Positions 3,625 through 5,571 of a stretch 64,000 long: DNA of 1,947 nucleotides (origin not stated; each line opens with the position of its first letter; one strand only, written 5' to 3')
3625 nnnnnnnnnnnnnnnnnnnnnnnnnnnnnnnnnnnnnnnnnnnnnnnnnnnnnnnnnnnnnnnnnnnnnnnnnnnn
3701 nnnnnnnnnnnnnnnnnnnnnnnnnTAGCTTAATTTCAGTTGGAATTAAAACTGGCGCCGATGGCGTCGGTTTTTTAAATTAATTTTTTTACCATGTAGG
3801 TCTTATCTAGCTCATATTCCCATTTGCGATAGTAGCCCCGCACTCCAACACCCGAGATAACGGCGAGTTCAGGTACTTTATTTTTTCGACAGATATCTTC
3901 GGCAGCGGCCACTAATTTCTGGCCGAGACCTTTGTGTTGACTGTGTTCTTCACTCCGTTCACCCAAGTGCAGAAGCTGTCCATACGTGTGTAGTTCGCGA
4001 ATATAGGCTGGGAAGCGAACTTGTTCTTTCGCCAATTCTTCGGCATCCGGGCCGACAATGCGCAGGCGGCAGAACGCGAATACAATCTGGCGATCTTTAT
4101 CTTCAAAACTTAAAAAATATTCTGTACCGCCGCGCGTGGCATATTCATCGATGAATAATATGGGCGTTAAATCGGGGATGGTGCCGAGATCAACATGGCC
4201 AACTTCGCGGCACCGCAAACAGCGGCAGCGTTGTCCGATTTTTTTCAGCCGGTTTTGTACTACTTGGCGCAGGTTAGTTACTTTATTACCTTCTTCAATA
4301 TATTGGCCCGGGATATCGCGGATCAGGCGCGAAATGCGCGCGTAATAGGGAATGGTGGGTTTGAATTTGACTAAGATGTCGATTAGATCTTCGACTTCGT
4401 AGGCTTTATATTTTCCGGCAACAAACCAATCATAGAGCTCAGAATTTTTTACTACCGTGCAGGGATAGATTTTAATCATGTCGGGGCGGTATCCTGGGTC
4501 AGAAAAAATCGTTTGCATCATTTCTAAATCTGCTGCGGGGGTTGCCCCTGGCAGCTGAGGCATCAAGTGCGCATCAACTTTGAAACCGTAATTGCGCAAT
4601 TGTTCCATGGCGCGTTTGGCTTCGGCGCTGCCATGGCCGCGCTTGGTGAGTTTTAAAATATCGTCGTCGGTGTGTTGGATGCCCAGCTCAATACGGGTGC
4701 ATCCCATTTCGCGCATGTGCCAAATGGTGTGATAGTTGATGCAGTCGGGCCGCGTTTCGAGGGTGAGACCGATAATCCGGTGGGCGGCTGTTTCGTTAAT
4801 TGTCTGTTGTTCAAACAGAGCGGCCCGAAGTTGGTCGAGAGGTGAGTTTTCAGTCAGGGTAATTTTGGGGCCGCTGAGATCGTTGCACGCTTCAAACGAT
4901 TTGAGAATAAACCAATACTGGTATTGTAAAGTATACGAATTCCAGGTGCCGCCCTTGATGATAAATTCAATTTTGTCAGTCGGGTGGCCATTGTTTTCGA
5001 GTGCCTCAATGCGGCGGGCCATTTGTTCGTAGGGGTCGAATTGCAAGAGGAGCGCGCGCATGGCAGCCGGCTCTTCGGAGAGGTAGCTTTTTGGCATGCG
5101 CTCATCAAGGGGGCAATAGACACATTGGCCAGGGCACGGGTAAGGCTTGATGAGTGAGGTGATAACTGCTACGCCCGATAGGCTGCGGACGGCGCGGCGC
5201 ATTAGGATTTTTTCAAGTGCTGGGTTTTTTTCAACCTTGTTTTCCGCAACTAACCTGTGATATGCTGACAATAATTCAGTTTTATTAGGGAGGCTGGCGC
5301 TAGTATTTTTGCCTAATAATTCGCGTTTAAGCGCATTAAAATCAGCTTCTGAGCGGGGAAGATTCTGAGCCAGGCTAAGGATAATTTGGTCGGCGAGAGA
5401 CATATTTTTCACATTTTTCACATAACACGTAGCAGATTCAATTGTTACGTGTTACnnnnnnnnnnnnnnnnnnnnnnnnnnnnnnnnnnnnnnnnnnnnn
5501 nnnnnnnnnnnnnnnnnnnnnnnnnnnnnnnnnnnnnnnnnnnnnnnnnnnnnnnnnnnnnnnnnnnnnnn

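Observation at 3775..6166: Elp3 homologue paired with a Trm9-like methyltransferase: a eukaryote/archaea-type mcm5U34 module in a bacterium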

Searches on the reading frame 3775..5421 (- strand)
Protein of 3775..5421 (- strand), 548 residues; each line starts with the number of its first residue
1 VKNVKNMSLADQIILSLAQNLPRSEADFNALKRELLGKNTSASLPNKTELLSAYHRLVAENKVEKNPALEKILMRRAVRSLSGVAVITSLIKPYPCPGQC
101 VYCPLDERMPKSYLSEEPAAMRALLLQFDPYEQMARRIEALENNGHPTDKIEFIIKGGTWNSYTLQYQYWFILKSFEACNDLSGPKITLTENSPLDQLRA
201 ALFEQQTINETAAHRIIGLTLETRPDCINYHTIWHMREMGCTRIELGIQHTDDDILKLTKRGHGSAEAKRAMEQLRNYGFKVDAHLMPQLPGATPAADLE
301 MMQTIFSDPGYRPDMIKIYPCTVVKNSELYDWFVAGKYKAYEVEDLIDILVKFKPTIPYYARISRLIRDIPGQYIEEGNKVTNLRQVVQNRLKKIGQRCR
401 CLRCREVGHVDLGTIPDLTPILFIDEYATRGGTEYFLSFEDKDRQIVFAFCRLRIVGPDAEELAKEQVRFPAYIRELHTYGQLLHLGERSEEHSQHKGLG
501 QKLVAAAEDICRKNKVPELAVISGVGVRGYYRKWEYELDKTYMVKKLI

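Call 3: search_protein_families(library=pfam, proteins=[window:3775-5421:-], max_evalue=0.01)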
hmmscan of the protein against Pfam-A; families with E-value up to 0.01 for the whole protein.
window:3775-5421:- (548 aa): 3 families
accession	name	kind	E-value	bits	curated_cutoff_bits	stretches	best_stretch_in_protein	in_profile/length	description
PF16199.10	Radical_SAM_C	-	1.1e-18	67.5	31.9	1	313-394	1-85/85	Radical_SAM C-terminal domain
PF04055.27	Radical_SAM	-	4e-14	53.6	29.5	1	96-296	7-157/166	Radical SAM superfamily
PF00583.31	Acetyltransf_1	-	0.0033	18.1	20.7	0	493-531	70-111/116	Acetyltransferase (GNAT) family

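Call 4: search_protein_families(library=ncbifam, proteins=[window:3775-5421:-], max_evalue=0.01)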
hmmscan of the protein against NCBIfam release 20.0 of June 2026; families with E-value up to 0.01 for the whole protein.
window:3775-5421:- (548 aa): 20 families
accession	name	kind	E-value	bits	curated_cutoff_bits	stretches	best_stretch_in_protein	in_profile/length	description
TIGR01211.1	ELP3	subfamily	5.6e-157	523.4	350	1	22-547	11-522/522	tRNA uridine(34) 5-carboxymethylaminomethyl modification radical SAM/GNAT enzyme Elp3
TIGR01212.1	TIGR01212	equivalog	6.7e-20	71.4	180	1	213-381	106-275/302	tRNA modification radical SAM protein MnmL/YtqA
TIGR00539.1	hemN_rel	equivalog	2.4e-10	40.1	205.4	1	216-329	86-197/361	radical SAM family heme chaperone HemW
NF006067.1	PRK08208.1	equivalog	6.3e-09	35.3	380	1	207-330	115-236/427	STM4012 family radical SAM protein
TIGR03994.1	rSAM_HemZ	equivalog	2.8e-08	33.3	321.4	1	214-345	170-298/401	coproporphyrinogen dehydrogenase HemZ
NF006060.0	PRK08207.1-3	equivalog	1.1e-07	31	653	1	216-349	240-373/477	coproporphyrinogen III oxidase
TIGR04013.1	B12_SAM_MJ_1487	hypoth_equivalog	4.2e-07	29.2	251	1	222-298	246-323/382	TIGR04013 family B12-binding domain/radical SAM domain-containing protein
TIGR01210.1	TIGR01210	equivalog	5.5e-07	29.1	212.15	1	209-352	94-241/313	archaeosine biosynthesis radical SAM protein RaSEA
NF004567.0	PRK05904.1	equivalog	5.3e-06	25.9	355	1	207-289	81-163/353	coproporphyrinogen III oxidase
TIGR00538.1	hemN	equivalog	1.5e-05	24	324.95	1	217-306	138-228/454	oxygen-independent coproporphyrinogen III oxidase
TIGR04479.1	bcpD_PhpK_rSAM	subfamily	0.00011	20.8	600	1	226-297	327-398/504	PhpK family radical SAM P-methyltransferase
NF005133.0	PRK06582.1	equivalog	0.00013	21.1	597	1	217-338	98-216/390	coproporphyrinogen III oxidase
TIGR04107.1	rSAM_HutW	equivalog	0.00013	20.9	400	1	219-301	130-213/419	heme anaerobic degradation radical SAM methyltransferase ChuW/HutW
NF040546.1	rSAM_CUAEP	equivalog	0.00031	19.6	500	1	232-305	265-338/468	CUAEP/CCAEP-tail radical SAM (seleno)protein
TIGR03471.1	HpnJ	equivalog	0.00034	19.6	577.6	1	227-295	284-352/472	hopanoid biosynthesis associated radical SAM protein HpnJ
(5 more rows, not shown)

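Call 6: search_solved_structures(query=window:3775-5421:-, max_evalue=0.001, show_alignments=1)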
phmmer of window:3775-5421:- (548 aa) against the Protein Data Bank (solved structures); distinct sequences matched with E-value up to 0.001: 9.
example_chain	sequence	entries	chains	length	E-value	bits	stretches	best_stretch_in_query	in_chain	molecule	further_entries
5l7j_A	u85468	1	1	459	1.6e-111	376.6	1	74-547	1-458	ELP3 family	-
6iaz_A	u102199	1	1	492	1.3e-110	373.6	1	64-547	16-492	Histone acetyltransferase, ELP3 family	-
6iad_A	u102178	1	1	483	1.4e-110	373.5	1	65-547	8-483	Histone acetyltransferase, ELP3 family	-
6ia8_A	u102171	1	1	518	1.4e-110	373.4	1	64-547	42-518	Histone acetyltransferase, ELP3 family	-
6ia6_A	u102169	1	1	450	7.6e-100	338.1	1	75-547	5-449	ELP3 family, ELP3 family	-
5l7l_A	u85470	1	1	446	9.7e-100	337.7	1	74-547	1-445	ELP3 family, ELP3 family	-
8ptx_C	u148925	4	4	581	1.9e-88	300.4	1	68-547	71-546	Elongator complex protein 3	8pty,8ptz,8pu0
6qk7_C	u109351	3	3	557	2e-88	300.3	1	71-546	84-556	Elongator complex protein 3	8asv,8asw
8avg_C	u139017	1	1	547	1.1e-87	297.9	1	24-547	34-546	Elongator complex protein 3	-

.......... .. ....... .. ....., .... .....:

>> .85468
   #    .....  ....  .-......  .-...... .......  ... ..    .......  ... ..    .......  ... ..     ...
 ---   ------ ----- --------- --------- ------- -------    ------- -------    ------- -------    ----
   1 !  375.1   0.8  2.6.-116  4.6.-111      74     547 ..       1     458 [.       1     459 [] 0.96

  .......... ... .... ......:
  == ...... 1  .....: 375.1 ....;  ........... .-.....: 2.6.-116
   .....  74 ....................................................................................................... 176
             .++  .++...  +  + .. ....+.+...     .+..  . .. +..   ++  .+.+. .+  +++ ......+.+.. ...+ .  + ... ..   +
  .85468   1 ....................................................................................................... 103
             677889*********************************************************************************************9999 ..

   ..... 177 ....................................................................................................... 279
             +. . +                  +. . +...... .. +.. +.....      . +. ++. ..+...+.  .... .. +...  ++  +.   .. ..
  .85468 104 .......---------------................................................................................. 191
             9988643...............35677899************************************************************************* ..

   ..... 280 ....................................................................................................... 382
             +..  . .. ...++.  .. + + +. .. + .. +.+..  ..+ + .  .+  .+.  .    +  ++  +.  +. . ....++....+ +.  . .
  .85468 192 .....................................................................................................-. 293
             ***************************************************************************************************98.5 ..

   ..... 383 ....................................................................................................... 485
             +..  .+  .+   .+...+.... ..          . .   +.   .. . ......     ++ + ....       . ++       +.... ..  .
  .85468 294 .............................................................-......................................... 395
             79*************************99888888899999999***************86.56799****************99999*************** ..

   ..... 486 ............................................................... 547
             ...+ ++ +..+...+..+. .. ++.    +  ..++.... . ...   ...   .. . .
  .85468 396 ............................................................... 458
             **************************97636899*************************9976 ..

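Call 73: find_related_loci(query=A2, collection=metagenome_contigs, flank=3000)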
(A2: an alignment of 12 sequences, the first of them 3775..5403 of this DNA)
Query A2 (542 aa) in metagenome_contigs; peptide patterns used: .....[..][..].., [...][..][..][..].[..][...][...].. (x = any residue, [..] = any of these).
600 stretches matched a pattern (row limit reached: there are more); 587 encode a relative of the query (tblastn E <= 1e-3); the best 80 are kept; 80 distinct loci.
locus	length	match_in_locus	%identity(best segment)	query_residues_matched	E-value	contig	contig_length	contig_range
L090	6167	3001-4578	56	2-538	0e+0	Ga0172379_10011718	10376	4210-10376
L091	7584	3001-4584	54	1-541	0e+0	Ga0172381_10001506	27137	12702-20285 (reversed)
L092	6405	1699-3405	55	1-541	0e+0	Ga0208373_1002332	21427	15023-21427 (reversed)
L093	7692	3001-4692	53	1-537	0e+0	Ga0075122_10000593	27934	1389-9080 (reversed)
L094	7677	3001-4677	52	1-541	0e+0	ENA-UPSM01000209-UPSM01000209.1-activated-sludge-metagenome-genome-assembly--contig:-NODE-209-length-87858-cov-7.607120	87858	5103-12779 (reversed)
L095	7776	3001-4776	50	1-541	0e+0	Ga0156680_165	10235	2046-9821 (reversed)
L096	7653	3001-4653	53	5-541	0e+0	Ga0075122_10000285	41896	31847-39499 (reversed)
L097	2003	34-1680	51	2-541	0e+0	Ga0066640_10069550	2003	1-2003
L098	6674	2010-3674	51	5-541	1e-180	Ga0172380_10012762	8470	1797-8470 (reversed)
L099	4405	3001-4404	56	2-481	0e+0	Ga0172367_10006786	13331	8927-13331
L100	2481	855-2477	50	1-541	0e+0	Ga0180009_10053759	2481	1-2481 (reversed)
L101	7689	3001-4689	48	5-539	3e-174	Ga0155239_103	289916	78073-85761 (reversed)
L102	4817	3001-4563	48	3-541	4e-161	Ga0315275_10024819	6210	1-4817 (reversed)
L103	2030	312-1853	46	6-541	4e-171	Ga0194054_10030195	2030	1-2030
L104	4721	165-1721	48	37-541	2e-158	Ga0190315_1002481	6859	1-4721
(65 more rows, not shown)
